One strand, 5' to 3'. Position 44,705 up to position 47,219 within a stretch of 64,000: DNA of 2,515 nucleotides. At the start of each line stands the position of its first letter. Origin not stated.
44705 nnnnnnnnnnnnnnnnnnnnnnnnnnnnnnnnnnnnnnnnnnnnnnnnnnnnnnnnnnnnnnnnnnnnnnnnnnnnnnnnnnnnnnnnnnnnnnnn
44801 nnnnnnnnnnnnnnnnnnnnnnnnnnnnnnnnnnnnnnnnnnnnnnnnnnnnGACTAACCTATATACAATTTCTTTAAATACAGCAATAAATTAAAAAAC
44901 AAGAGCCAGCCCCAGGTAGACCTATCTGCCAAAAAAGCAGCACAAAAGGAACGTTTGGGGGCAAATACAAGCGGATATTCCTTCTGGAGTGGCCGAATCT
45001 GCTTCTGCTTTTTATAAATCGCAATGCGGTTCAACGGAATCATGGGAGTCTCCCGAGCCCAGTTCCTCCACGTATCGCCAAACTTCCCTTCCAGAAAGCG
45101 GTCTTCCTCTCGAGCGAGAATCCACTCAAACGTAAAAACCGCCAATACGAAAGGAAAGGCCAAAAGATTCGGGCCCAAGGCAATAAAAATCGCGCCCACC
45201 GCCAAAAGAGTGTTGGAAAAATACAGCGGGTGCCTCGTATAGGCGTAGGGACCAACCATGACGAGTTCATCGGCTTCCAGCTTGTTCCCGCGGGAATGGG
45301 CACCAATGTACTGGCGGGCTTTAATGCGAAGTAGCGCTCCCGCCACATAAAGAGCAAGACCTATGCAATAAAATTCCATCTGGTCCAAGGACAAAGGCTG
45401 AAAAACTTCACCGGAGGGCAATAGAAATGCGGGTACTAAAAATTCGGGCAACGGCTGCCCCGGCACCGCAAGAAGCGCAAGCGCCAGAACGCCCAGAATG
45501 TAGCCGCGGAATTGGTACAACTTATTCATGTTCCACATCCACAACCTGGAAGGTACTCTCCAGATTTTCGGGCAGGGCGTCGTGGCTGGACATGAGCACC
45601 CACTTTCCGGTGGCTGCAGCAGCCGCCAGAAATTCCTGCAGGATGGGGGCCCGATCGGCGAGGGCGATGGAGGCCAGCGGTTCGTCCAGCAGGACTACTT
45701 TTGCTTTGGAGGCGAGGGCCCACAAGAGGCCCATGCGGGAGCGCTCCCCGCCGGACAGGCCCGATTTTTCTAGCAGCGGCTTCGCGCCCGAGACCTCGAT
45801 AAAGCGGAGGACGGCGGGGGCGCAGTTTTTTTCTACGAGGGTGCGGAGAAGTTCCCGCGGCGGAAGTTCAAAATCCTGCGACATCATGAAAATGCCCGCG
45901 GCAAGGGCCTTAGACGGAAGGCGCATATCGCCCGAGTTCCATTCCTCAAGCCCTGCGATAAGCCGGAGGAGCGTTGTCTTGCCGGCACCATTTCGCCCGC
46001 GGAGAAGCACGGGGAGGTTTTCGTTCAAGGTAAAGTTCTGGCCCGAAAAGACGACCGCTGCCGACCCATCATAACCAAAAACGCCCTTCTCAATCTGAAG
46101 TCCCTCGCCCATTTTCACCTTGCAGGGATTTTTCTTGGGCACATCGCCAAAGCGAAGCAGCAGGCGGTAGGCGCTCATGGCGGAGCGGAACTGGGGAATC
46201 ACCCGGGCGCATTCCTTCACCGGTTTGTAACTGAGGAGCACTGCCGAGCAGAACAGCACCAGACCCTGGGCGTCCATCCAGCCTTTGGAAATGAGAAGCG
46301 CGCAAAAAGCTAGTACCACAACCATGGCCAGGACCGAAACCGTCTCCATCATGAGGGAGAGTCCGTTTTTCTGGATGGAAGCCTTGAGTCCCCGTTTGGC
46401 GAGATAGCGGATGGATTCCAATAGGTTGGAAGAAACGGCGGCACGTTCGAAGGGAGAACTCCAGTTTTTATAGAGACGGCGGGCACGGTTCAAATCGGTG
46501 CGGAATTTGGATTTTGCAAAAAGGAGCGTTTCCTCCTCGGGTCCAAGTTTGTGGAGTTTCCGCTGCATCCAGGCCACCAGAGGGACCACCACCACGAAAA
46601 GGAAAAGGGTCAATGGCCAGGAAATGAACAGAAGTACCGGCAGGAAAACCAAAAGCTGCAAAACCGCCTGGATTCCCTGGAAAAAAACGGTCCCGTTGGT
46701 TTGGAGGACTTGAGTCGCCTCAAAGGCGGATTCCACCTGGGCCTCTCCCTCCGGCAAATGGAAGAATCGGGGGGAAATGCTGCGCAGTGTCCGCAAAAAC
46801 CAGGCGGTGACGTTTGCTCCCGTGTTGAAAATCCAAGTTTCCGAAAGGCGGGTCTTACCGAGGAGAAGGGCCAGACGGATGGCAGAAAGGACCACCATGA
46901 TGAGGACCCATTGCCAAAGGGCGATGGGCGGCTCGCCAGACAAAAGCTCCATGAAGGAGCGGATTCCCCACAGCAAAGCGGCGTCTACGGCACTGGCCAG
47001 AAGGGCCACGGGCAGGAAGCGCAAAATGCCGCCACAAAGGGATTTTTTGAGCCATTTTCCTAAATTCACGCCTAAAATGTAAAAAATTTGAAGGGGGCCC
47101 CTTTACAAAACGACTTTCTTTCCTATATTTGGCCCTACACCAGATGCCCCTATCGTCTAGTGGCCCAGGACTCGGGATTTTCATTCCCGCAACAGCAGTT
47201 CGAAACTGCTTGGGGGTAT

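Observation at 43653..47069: msbA-like / LmtA-like methyltransferase / waaA operon: possible lipid A (or lipid A-like glycolipid) methylation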

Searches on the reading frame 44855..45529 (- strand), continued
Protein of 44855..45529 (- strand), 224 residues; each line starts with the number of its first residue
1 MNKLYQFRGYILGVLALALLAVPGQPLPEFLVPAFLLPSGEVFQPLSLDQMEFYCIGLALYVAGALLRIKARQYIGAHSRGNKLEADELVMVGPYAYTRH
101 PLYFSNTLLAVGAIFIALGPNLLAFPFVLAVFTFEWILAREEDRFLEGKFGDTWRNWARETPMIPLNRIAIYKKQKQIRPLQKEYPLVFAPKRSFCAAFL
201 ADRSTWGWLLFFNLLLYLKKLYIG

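Call 63: find_related_loci(query=A5, collection=genome_contigs, flank=7000)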
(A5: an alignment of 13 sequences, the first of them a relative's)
Query A5 (196 aa) in genome_contigs; peptide patterns used: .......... (x = any residue, [..] = any of these).
19 stretches matched a pattern; 18 encode a relative of the query (tblastn E <= 1e-3); 18 distinct loci.
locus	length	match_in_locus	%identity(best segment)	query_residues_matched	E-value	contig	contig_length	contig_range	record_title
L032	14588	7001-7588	100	1-196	5e-130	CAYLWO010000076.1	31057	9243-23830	MAG TPA_asm: uncultured Cytophagia bacterium isolate binchicken_co66_61 genome assembly, contig: NODE_2436_length_31057_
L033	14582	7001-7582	80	3-196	2e-105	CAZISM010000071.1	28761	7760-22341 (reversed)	MAG TPA_asm: uncultured Cytophagia bacterium isolate binchicken_co66_257 genome assembly, contig: NODE_2704_length_28761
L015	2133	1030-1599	79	7-196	1e-103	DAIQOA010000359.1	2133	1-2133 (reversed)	MAG TPA_asm: bacterium isolate CTOTU7659 NODE_92692_length_2133_cov_4.771896, whole genome shotgun sequence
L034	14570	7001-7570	77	7-196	2e-98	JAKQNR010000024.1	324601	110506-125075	MAG: bacterium isolate USDV_metabat.161 k141_1268071, whole genome shotgun sequence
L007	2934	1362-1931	76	7-196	9e-101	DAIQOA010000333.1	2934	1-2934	MAG TPA_asm: bacterium isolate CTOTU7659 NODE_57620_length_2934_cov_3.575894, whole genome shotgun sequence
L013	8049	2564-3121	66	10-195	7e-84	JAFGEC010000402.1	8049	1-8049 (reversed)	MAG: candidate division KSB1 bacterium isolate Zod_Metabat.1209 k87_6175486, whole genome shotgun sequence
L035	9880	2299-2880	67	2-194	4e-83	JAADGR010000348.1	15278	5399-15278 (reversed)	MAG: Calditrichota bacterium isolate M_MetaBat.126 contig-127_6624, whole genome shotgun sequence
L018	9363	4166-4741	67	4-195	9e-83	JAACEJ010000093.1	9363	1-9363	MAG: Actinomycetota bacterium isolate OTbin.62 scaffold_3393, whole genome shotgun sequence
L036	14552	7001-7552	66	3-186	6e-81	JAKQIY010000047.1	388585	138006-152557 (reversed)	MAG: bacterium isolate USDV_maxbin.027 k141_1642933, whole genome shotgun sequence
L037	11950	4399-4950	67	3-186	6e-81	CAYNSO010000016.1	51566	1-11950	MAG TPA_asm: uncultured Cytophagia bacterium isolate SRP192927_co6_462 genome assembly, contig: NODE_890_length_51566_co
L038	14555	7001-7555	62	11-195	6e-65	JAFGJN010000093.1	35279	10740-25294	MAG: candidate division KSB1 bacterium isolate Zod_Metabat.28 k87_2955100, whole genome shotgun sequence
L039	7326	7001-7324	81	7-114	1e-55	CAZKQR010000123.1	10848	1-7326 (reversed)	MAG TPA_asm: uncultured Cytophagia bacterium isolate binchicken_co66_201 genome assembly, contig: NODE_9113_length_10848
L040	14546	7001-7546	35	13-196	9e-31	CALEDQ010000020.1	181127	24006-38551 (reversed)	MAG TPA_asm: uncultured bacterium isolate SRR3330203_bin.17_CONCOCT_v1.1_MAG genome assembly, contig: ERZ724088.61, whol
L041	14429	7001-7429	45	10-156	5e-30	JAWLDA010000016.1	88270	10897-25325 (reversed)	MAG: Limnochordia bacterium isolate 15dZY3.bin.78 NODE_478_length_88270_cov_8.847796, whole genome shotgun sequence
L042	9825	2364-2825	31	39-192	2e-15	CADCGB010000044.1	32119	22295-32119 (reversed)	MAG: Fibrobacter succinogenes isolate RUG14609 genome assembly, contig: RUG14609_asm_44, whole genome shotgun sequence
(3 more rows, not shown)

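Call 64: find_related_loci(query=A5, collection=metagenome_contigs, flank=6000)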
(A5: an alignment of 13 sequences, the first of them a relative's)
Query A5 (196 aa) in metagenome_contigs; peptide patterns used: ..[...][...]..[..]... (x = any residue, [..] = any of these).
600 stretches matched a pattern (row limit reached: there are more); 581 encode a relative of the query (tblastn E <= 1e-3); the best 80 are kept; 80 distinct loci.
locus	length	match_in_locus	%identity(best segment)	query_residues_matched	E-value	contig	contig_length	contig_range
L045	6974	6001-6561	46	10-196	1e-53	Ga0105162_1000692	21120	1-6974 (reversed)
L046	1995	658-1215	43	10-195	2e-42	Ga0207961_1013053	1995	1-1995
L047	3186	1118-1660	41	7-195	1e-40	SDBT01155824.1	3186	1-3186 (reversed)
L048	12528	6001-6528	44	8-181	1e-40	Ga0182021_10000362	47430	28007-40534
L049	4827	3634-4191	42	10-193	3e-40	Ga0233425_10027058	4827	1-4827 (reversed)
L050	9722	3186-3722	40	4-181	6e-40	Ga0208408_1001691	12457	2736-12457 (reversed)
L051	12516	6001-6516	43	11-181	5e-43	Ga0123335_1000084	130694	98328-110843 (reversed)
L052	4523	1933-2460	39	7-181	4e-39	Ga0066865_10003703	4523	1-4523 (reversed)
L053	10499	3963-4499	39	4-181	2e-38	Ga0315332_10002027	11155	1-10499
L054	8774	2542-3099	41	6-190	1e-36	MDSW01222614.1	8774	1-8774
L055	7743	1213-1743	38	11-185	3e-34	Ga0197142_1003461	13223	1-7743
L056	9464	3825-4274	41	10-154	9e-28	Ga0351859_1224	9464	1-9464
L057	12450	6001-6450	41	10-155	1e-27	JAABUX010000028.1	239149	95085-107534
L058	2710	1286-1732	41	11-155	1e-27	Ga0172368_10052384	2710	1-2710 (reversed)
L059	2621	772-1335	37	10-194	9e-27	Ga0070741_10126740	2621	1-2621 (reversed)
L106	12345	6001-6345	39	31-157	1e-19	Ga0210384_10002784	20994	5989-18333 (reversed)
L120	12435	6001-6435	35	46-193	6e-19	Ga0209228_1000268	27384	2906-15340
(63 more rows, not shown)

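Call 67: search_protein_families(library=pfam, proteins=[L106:900-2171:+, L106:2324-3268:+, L106:3309-4343:+, L106:4365-4853:+, L106:4868-5917:+, L106:5914-6483:+, L106:6468-7337:+, L120:1239-3113:+, L120:3173-4084:+, L120:5890-6447:+], max_evalue=0.001)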
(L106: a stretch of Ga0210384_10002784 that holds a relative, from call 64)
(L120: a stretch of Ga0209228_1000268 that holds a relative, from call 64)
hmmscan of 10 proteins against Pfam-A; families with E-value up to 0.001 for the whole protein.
L106:900-2171:+ (423 aa): 1 family
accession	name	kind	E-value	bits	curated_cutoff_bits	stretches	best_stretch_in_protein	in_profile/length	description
PF04413.22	Glycos_transf_N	-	3e-59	200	23.9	1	34-211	3-179/179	3-Deoxy-D-manno-octulosonic-acid transferase (kdotransferase)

L106:2324-3268:+ (314 aa): 1 family
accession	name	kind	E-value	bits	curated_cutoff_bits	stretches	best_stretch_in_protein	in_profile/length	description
PF02606.20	LpxK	-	4.6e-84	282.8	27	1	3-307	7-327/328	Tetraacyldisaccharide-1-P 4'-kinase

L106:3309-4343:+ (344 aa): 1 family
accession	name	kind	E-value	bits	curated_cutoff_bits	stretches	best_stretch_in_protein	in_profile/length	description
PF00294.29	PfkB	-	1.7e-36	126.5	25.8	1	46-324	22-297/302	pfkB family carbohydrate kinase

L106:4365-4853:+ (162 aa): 1 family
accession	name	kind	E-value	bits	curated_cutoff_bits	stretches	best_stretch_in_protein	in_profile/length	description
PF01467.32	CTP_transf_like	-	2e-17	64.1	21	1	30-143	1-110/133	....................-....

L106:4868-5917:+ (349 aa): 1 family
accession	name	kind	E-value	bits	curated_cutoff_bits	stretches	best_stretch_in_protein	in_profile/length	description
PF01075.23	Glyco_transf_9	-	2.2e-36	125.9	22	1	98-327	7-239/247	Glycosyltransferase family 9 (heptosyltransferase)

L106:5914-6483:+ (189 aa): 2 families
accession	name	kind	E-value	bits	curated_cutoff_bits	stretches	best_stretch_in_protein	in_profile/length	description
PF04191.18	PEMT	-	1.1e-10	42.3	25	1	59-125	36-102/105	Phospholipid methyltransferase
PF04140.19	ICMT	-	3e-06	28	24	1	60-121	30-93/95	Isoprenylcysteine carboxyl methyltransferase (ICMT) family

L106:6468-7337:+ (289 aa): 1 family
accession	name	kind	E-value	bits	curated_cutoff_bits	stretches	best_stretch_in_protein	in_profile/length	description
PF11306.15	DUF3108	-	1e-47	163.1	26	1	77-283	1-208/209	Protein of unknown function (DUF3108)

L120:1239-3113:+ (624 aa): 5 families
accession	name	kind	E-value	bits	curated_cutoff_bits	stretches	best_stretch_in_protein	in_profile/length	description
PF00664.28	ABC_membrane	-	8e-39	134.4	28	1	88-327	37-268/274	ABC transporter transmembrane region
PF00005.33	ABC_tran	-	1.8e-28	100.3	25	1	395-543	1-136/137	ABC transporter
PF02463.25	SMC_N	-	1.7e-05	24.8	40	0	438-586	113-211/220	RecF/RecN/SMC N terminal domain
PF13304.12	AAA_21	-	5.6e-05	23.8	27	0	408-444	2-38/304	AAA domain, putative AbiEii toxin, Type IV TA system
PF13555.12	AAA_29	-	0.00023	21.3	27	1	403-423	20-40/61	P-loop containing region of AAA domain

L120:3173-4084:+ (303 aa): 1 family
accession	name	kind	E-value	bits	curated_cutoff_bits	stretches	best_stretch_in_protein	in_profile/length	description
PF03279.18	Lip_A_acyltrans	-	2.7e-41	142.1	22.3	1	7-293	12-294/295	Bacterial lipid A biosynthesis acyltransferase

L120:5890-6447:+ (185 aa): 2 families
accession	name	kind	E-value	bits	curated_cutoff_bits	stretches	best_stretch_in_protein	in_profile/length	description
PF04191.18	PEMT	-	2.7e-10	41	25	1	47-120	29-104/105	Phospholipid methyltransferase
PF04140.19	ICMT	-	4.8e-05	24.1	24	1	52-114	29-93/95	Isoprenylcysteine carboxyl methyltransferase (ICMT) family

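Call 75: search_protein_families(library=ncbifam, proteins=[L008:4901-5842:+, L009:4721-5692:+, L106:5914-6483:+, L120:5890-6447:+, L048:5995-6576:+, L106:6468-7337:+], max_evalue=0.001)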
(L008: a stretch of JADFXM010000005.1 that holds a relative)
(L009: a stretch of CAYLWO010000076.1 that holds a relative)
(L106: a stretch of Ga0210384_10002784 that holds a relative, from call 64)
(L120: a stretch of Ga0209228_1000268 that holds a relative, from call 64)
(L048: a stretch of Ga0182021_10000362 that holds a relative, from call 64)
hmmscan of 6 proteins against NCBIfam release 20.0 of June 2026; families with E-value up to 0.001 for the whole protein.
L008:4901-5842:+ (313 aa): 9 families
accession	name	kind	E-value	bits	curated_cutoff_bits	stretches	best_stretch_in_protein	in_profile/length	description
NF040723.1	UDP-GlcNAcDh_Arch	equivalog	5.3e-75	252.7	450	1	7-306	1-300/302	UDP-N-acetylglucosamine 3-dehydrogenase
TIGR04380.1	myo_inos_iolG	equivalog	4.7e-32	111.2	355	1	7-311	2-327/330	inositol 2-dehydrogenase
NF052679.1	InsChiInosDhIolG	equivalog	5.3e-14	52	540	1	6-181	2-189/343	bifunctional inositol 2-dehydrogenase/D-chiro-inositol 1-dehydrogenase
NF008607.0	PRK11579.1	subfamily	1.7e-11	43.7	330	1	5-143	3-142/346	oxidoreductase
NF058561.1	BT_2158_fam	equivalog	2.4e-09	36.3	750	1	6-136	35-167/487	glycoside 3-dehydrogenase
NF052479.1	LevoglcsnDh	equivalog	1.5e-08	33.8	650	1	5-130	2-138/386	levoglucosan dehydrogenase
NF007574.0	PRK10206.1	equivalog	1.8e-08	33.8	352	1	32-140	30-140/345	oxidoreductase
NF041392.1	XylDh_Gfo6_Halo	equivalog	2.1e-08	33.4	350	1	3-139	13-156/350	D-xylose 1-dehydrogenase Gfo6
TIGR01761.1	thiaz-red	subfamily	2.5e-05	23.9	188.8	1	7-121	4-121/350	thiazolinyl imide reductase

L009:4721-5692:+ (323 aa): 10 families
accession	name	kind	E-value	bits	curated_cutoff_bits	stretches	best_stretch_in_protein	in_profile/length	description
NF040723.1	UDP-GlcNAcDh_Arch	equivalog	3.3e-59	200.9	450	2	4-244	1-247/302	UDP-N-acetylglucosamine 3-dehydrogenase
TIGR04380.1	myo_inos_iolG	equivalog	7.9e-37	126.9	355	1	3-215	1-232/330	inositol 2-dehydrogenase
NF052679.1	InsChiInosDhIolG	equivalog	3.5e-14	52.6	540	1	4-173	3-184/343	bifunctional inositol 2-dehydrogenase/D-chiro-inositol 1-dehydrogenase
NF041392.1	XylDh_Gfo6_Halo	equivalog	2.4e-11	43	350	1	61-130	81-150/350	D-xylose 1-dehydrogenase Gfo6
NF008607.0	PRK11579.1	subfamily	1.1e-10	41.1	330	1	2-127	3-129/346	oxidoreductase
NF058561.1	BT_2158_fam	equivalog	4.1e-09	35.5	750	1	2-120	34-154/487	glycoside 3-dehydrogenase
NF058563.1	BT_2159_fam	equivalog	2.1e-08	33.6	650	1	4-115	1-115/350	disaccharide 3-dehydrogenase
NF052479.1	LevoglcsnDh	equivalog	1.8e-07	30.2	650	1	61-129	72-140/386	levoglucosan dehydrogenase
NF007574.0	PRK10206.1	equivalog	1.2e-06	27.8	352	1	62-125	65-128/345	oxidoreductase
TIGR01761.1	thiaz-red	subfamily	5.3e-05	22.9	188.8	1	12-205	11-200/350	thiazolinyl imide reductase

L106:5914-6483:+ (189 aa): 2 families
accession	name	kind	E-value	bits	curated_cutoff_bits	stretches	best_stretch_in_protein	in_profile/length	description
TIGR04571.1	LmtA_Leptospira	exception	1.1e-12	48.2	325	1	51-180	71-199/252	lipid A Kdo2 1-phosphate O-methyltransferase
NF040696.1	isopcys_mtase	equivalog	1.6e-11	44.4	160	1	58-141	105-189/190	protein-S-isoprenylcysteine O-methyltransferase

L120:5890-6447:+ (185 aa): 3 families
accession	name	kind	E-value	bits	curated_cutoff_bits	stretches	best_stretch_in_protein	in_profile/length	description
TIGR04571.1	LmtA_Leptospira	exception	2e-11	44.1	325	1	60-180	90-205/252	lipid A Kdo2 1-phosphate O-methyltransferase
NF040696.1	isopcys_mtase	equivalog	5.6e-08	32.9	160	1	45-136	98-190/190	protein-S-isoprenylcysteine O-methyltransferase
NF045656.1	MeththiolMtaseMddA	equivalog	7.7e-06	25.4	270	1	51-134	158-238/238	methanethiol S-methyltransferase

L048:5995-6576:+ (193 aa): 3 families
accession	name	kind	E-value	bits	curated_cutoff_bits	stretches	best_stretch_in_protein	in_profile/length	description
TIGR04571.1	LmtA_Leptospira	exception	3.5e-17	63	325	1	9-185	15-198/252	lipid A Kdo2 1-phosphate O-methyltransferase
NF040696.1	isopcys_mtase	equivalog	6.8e-07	29.3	160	1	69-149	111-189/190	protein-S-isoprenylcysteine O-methyltransferase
NF045656.1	MeththiolMtaseMddA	equivalog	6.7e-06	25.6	270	1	38-148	130-238/238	methanethiol S-methyltransferase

L106:6468-7337:+ (289 aa): 0 families

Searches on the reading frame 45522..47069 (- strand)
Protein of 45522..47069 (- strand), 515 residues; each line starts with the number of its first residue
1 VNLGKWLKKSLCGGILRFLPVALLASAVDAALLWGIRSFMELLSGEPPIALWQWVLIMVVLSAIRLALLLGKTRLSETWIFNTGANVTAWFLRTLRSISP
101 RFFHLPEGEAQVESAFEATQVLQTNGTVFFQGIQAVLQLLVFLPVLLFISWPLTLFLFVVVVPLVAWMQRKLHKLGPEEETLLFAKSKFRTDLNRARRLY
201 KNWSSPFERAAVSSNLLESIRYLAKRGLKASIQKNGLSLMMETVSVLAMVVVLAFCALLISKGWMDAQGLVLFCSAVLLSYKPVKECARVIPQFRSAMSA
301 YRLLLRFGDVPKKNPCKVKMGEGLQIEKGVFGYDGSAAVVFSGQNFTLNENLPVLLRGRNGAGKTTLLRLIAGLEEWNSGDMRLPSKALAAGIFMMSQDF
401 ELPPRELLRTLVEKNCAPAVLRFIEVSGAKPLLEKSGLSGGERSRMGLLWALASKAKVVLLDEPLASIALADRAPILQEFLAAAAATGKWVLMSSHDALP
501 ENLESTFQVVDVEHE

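Call 3: search_protein_families(library=pfam, proteins=[window:45522-47069:-], max_evalue=0.01)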
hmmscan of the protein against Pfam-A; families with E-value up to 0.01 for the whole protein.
window:45522-47069:- (515 aa): 4 families
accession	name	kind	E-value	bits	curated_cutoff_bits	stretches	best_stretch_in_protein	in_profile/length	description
PF00005.33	ABC_tran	-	1.6e-18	68.1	25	1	344-466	4-137/137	ABC transporter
PF00664.28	ABC_membrane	-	3e-06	27.5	28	0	216-275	206-265/274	ABC transporter transmembrane region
PF13304.12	AAA_21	-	1.8e-05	25.4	27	0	358-374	6-22/304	AAA domain, putative AbiEii toxin, Type IV TA system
PF05729.18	NACHT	-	0.0047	17.2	26.7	0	353-404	2-49/167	NACHT domain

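Call 4: search_protein_families(library=ncbifam, proteins=[window:45522-47069:-], max_evalue=0.01)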
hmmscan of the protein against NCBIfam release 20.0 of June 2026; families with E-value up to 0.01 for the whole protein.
window:45522-47069:- (515 aa): 158 families (the best 25 are shown)
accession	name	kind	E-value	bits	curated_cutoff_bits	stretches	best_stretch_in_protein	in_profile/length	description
NF045998.1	cleave_ABC_plasm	equivalog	3.9e-21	75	500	1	50-384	191-526/673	Mbov_0121 family peptidase domain-containing ABC transporter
TIGR02203.1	MsbA_lipidA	equivalog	1.7e-20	73.1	602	1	53-388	51-396/572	lipid A export permease/ATP-binding protein MsbA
TIGR01189.1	ccmA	equivalog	7.4e-18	64.9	131.6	2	337-390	12-65/198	heme ABC exporter ATP-binding protein CcmA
TIGR02868.1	CydC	equivalog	1.4e-17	63.6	329.05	2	152-386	160-396/530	thiol reductant ABC exporter subunit CydC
TIGR02857.1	CydD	equivalog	6.9e-17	61.6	435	2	436-498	457-517/529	thiol reductant ABC exporter subunit CydD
TIGR03375.1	type_I_sec_LssB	subfamily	2e-16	59.4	693.1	2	139-384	275-526/696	type I secretion system permease/ATPase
NF010061.0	PRK13538.1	equivalog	7.6e-16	58.2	195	1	338-508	18-202/211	cytochrome c biogenesis heme-transporting ATPase CcmA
NF040873.1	AztA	equivalog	1.1e-15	57.7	220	2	437-498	119-179/191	zinc ABC transporter ATP-binding protein AztA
NF000355.4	ribo_prot_ABC_F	equivalog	1.1e-15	57.5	380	1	338-474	326-466/499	ribosomal protection-like ABC-F family protein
NF008421.0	PRK11248.1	equivalog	2.6e-14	53.3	357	2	436-497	127-188/255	taurine ABC transporter ATP-binding subunit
TIGR01166.1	cbiO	subfamily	7.5e-14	51.6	211.8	2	436-498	126-187/190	cobalt ABC transporter, ATP-binding protein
TIGR02142.1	modC_ABC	equivalog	1.5e-13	50.7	285.05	2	422-478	114-172/353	molybdenum ABC transporter ATP-binding protein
NF043075.1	MMSYN1_0197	equivalog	1.8e-13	50.1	550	2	333-389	12-66/341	spermidine/putrescine ABC transporter ATP-binding protein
TIGR02982.1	heterocyst_DevA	subfamily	2.1e-13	50.4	295.8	2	331-389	11-69/220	ABC exporter ATP-binding subunit, DevA family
NF008364.0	PRK11160.1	equivalog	2.2e-13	49.7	630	2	134-389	143-404/575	heme ABC transporter ATP-binding protein/permease CydC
NF008381.0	PRK11176.1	equivalog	4.1e-12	45.3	867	1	133-387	147-405/582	lipid A ABC transporter ATP-binding protein/permease MsbA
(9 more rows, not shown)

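Call 48: search_solved_structures(query=window:45522-47069:-, max_evalue=0.00001)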
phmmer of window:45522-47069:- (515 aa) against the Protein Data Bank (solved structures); distinct sequences matched with E-value up to 0.00001: 171 (the best 60 are shown).
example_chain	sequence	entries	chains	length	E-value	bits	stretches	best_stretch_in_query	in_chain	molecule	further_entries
7msc_x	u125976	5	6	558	2.7e-16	62.8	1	329-468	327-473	Energy-dependent translational throttle protein EttA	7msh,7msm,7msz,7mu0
4fin_A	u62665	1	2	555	1.7e-12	50.2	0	344-470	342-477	EttA (YjjK) ABCF family protein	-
3j5s_D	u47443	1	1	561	1.8e-12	50.1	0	344-470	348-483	Energy-dependent translational throttle A (EttA)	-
8gk7_A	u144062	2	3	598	3.2e-12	49.3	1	75-385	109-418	Lipid A export ATP-binding/permease protein MsbA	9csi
7met_A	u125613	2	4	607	3.3e-12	49.3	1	75-385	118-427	ATP-dependent lipid A-core flippase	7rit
6ujw_A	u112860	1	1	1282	6.5e-12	48.3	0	115-387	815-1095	ATP-dependent translocase ABCB1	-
7zk9_A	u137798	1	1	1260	7.7e-12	48.1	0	115-387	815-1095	ATP-dependent translocase ABCB1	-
6ujt_A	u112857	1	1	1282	7.9e-12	48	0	115-387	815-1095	ATP-dependent translocase ABCB1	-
7zk8_A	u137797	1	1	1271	8.1e-12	48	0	115-387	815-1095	ATP-dependent translocase ABCB1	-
9nl5_E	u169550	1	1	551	8.5e-12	47.9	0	342-470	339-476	EttA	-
9nlb_E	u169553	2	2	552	8.6e-12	47.9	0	342-470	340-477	Energy-dependent translational throttle protein EttA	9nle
7zka_A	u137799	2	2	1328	1.1e-11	47.6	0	115-387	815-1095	ATP-dependent translocase ABCB1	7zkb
6ujr_A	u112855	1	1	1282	1.3e-11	47.3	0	115-387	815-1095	ATP-dependent translocase ABCB1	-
7niu_A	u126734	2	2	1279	1.3e-11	47.3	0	112-375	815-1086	Isoform 2 of Phosphatidylcholine translocator ABCB4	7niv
4m1m_A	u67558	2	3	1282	1.3e-11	47.3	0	115-387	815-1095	Multidrug resistance protein 1A | ATP-dependent translocase ABCB1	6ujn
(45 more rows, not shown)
